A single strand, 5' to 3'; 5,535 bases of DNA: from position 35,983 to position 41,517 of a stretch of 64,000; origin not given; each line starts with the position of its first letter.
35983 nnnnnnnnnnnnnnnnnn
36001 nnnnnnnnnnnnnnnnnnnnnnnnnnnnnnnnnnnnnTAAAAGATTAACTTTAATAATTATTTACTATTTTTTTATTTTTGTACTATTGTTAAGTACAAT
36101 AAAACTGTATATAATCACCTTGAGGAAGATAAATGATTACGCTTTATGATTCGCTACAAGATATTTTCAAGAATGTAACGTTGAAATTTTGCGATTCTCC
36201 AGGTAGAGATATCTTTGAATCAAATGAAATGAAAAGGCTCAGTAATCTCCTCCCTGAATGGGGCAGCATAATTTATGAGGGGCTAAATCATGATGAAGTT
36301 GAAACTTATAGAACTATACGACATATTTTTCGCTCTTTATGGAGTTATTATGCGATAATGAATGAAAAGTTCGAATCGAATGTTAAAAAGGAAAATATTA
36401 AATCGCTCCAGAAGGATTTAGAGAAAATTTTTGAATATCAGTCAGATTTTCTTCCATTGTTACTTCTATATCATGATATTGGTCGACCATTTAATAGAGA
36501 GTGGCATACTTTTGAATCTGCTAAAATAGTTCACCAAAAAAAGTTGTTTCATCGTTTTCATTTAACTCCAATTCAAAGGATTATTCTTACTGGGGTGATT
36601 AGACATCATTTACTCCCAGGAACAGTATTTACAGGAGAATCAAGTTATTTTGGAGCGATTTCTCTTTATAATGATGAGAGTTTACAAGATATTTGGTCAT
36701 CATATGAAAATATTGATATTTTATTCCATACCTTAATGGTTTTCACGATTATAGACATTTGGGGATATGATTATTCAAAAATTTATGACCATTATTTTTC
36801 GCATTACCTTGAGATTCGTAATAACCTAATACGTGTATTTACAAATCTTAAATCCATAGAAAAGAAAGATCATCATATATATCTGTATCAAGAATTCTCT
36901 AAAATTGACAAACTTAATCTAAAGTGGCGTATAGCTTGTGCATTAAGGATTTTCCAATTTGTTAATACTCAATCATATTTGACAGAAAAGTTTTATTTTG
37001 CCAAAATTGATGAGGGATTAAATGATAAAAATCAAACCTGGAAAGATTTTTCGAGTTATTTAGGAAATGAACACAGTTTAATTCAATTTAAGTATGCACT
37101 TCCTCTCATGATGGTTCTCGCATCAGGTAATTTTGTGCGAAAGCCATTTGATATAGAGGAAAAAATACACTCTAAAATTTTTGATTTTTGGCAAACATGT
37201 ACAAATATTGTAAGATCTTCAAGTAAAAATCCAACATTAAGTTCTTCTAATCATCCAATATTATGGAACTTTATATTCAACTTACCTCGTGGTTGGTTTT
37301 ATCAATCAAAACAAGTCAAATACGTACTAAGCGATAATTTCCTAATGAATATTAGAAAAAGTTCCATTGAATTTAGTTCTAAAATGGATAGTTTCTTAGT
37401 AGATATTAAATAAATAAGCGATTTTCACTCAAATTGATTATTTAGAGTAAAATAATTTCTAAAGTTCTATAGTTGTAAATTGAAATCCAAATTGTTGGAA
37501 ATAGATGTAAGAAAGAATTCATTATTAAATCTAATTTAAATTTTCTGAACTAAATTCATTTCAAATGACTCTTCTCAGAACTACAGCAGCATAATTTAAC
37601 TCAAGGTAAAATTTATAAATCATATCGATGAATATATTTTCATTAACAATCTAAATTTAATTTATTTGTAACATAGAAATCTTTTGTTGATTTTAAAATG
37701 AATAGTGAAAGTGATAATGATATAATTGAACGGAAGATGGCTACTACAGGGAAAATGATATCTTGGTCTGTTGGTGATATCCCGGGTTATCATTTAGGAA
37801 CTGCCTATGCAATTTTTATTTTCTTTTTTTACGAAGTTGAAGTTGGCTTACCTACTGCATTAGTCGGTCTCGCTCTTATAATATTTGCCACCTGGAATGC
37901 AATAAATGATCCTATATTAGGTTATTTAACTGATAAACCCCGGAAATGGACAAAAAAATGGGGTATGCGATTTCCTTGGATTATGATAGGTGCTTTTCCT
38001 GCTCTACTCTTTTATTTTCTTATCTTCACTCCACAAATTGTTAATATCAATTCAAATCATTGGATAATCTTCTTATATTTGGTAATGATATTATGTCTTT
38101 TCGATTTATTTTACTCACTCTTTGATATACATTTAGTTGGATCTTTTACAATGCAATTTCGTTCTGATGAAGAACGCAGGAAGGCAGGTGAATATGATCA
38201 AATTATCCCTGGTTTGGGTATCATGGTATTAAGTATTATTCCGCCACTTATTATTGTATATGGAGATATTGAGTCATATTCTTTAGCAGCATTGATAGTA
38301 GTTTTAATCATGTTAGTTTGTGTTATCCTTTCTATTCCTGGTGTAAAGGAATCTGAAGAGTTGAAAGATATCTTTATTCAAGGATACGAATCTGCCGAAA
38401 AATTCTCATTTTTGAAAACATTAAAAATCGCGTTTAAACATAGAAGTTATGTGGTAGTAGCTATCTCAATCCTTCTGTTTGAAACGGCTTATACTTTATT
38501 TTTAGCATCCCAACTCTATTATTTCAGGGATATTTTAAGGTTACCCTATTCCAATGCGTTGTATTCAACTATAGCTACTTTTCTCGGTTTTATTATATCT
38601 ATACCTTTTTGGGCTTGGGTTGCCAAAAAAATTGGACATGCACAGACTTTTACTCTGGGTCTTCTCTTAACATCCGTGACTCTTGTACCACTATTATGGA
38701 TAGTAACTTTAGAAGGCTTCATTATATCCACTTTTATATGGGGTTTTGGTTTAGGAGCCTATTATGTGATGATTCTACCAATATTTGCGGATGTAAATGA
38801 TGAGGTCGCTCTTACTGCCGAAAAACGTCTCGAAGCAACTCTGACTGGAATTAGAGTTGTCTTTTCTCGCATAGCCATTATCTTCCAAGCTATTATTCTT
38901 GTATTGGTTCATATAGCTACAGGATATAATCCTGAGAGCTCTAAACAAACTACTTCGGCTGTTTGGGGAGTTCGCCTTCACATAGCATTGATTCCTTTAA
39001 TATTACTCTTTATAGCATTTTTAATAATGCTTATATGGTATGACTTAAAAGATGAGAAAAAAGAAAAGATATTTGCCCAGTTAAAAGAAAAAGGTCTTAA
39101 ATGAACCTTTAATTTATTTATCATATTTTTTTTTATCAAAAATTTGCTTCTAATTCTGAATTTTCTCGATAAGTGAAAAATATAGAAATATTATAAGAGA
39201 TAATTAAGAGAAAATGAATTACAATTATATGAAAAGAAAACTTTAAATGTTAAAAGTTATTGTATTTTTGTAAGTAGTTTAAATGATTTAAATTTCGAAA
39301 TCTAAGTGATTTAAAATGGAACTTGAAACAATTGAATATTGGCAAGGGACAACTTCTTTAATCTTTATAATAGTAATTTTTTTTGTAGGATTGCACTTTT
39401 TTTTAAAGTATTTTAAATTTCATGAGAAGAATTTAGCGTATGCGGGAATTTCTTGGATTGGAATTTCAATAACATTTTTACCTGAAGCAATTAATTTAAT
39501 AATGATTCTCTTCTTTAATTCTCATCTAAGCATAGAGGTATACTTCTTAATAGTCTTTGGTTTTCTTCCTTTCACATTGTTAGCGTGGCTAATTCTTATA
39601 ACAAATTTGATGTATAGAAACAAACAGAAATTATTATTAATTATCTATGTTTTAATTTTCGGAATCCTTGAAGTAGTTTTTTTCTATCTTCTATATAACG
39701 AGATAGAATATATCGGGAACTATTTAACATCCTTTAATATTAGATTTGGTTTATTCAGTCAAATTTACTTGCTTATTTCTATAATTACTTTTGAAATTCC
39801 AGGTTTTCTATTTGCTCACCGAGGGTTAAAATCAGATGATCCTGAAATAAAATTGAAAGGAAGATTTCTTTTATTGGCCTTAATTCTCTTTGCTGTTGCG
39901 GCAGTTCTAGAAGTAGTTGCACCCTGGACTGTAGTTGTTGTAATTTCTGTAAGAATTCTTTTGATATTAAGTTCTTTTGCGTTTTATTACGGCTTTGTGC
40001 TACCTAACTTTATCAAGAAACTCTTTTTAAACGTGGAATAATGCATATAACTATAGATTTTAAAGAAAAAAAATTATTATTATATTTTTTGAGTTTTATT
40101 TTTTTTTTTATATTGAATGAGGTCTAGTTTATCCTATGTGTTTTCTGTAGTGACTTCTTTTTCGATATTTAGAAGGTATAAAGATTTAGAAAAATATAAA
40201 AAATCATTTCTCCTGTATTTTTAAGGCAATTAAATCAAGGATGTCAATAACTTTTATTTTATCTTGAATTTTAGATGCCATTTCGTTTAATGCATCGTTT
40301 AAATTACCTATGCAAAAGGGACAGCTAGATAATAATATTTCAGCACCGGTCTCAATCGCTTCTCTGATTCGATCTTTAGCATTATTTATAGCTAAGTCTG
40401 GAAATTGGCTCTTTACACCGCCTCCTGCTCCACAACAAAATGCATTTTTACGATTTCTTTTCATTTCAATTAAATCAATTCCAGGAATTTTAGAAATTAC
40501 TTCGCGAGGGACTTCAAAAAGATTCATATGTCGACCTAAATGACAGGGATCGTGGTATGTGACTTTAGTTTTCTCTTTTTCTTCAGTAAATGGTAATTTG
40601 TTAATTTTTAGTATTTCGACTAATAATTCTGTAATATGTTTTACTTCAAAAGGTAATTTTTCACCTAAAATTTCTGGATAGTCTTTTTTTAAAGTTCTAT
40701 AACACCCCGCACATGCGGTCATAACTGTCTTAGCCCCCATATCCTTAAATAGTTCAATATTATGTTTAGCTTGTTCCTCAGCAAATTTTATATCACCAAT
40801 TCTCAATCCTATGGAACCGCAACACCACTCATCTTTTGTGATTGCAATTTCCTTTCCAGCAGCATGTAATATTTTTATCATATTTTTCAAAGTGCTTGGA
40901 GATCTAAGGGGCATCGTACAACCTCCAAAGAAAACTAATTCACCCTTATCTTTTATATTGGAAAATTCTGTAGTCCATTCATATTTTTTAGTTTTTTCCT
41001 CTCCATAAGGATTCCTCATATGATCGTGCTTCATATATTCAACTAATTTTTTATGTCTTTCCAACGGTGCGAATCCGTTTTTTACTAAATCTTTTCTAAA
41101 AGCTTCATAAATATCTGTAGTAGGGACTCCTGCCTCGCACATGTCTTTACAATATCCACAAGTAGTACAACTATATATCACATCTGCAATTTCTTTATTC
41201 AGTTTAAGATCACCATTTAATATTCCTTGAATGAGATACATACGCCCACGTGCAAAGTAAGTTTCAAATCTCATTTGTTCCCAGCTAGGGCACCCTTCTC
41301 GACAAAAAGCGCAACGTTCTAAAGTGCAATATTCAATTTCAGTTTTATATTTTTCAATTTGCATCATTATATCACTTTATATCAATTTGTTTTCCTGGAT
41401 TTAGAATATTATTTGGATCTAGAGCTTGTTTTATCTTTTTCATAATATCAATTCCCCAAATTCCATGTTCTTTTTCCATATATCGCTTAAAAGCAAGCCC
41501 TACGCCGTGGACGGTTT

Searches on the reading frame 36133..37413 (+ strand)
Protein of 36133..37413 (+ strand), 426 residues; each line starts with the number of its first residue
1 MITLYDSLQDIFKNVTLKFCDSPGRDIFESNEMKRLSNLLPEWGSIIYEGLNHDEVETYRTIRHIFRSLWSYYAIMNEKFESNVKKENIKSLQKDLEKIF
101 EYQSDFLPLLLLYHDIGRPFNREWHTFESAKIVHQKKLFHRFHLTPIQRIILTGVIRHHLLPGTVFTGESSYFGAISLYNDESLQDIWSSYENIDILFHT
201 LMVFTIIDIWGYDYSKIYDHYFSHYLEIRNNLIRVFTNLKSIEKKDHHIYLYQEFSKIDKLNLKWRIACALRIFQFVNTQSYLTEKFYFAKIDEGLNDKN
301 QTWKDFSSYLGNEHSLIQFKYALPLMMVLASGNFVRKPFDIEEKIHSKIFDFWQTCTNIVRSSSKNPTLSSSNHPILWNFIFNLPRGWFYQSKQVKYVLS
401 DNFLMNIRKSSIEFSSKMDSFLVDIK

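Call 6: search_protein_families(library=pfam, proteins=[window:36133-37413:+], max_evalue=1)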
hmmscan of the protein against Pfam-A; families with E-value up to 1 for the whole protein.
window:36133-37413:+ (426 aa): 2 families
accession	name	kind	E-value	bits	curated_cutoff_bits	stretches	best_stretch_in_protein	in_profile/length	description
PF01966.28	HD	-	0.007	17.1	22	1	109-160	29-87/116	HD domain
PF05232.17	BTP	-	0.9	10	25.6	0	188-223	28-63/64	Chlorhexidine efflux transporter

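Call 71: search_protein_families(library=ncbifam, proteins=[window:36133-37413:+], max_evalue=0.01)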
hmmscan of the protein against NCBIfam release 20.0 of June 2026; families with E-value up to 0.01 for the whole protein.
window:36133-37413:+ (426 aa): 0 families

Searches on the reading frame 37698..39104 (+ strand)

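Call 6: search_protein_families(library=pfam, proteins=[window:37698-39104:+], max_evalue=1)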
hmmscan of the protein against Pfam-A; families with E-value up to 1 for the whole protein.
window:37698-39104:+ (468 aa): 3 families
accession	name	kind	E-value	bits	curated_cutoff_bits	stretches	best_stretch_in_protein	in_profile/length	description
PF13347.12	MFS_2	-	8.6e-62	209.5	27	1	24-450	3-425/427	MFS/sugar transport protein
PF07690.21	MFS_1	-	3.4e-16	59.6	33.4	2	37-395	14-344/347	Major Facilitator Superfamily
PF10864.13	DUF2663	-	0.12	13.2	25.2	1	391-464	23-90/127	Protein of unknown function (DUF2663)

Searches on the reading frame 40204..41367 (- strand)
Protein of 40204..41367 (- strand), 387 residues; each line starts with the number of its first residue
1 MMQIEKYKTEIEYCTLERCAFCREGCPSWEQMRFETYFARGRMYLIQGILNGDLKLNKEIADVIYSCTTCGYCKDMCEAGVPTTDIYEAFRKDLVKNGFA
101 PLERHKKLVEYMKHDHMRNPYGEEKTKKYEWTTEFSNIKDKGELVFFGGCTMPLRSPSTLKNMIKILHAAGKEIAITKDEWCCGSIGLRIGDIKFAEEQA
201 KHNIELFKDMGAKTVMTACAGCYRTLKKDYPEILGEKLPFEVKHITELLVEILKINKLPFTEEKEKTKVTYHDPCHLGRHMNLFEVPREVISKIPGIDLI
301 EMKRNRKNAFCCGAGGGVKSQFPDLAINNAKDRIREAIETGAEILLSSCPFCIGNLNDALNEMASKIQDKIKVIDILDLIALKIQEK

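Call 44: search_protein_families(library=pfam, proteins=[window:40204-41367:-], max_evalue=0.001)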
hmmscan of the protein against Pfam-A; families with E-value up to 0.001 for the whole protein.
window:40204-41367:- (387 aa): 3 families
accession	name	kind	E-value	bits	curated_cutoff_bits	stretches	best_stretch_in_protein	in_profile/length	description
PF02754.22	CCG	-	3.9e-37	126.7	20.6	2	269-356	1-84/85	Cysteine-rich domain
PF13183.11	Fer4_8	-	1.1e-08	35.9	27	1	12-81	3-68/68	4Fe-4S dicluster domain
PF13534.11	Fer4_17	-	9.7e-05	23.3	22.2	1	18-81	4-60/61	4Fe-4S dicluster domain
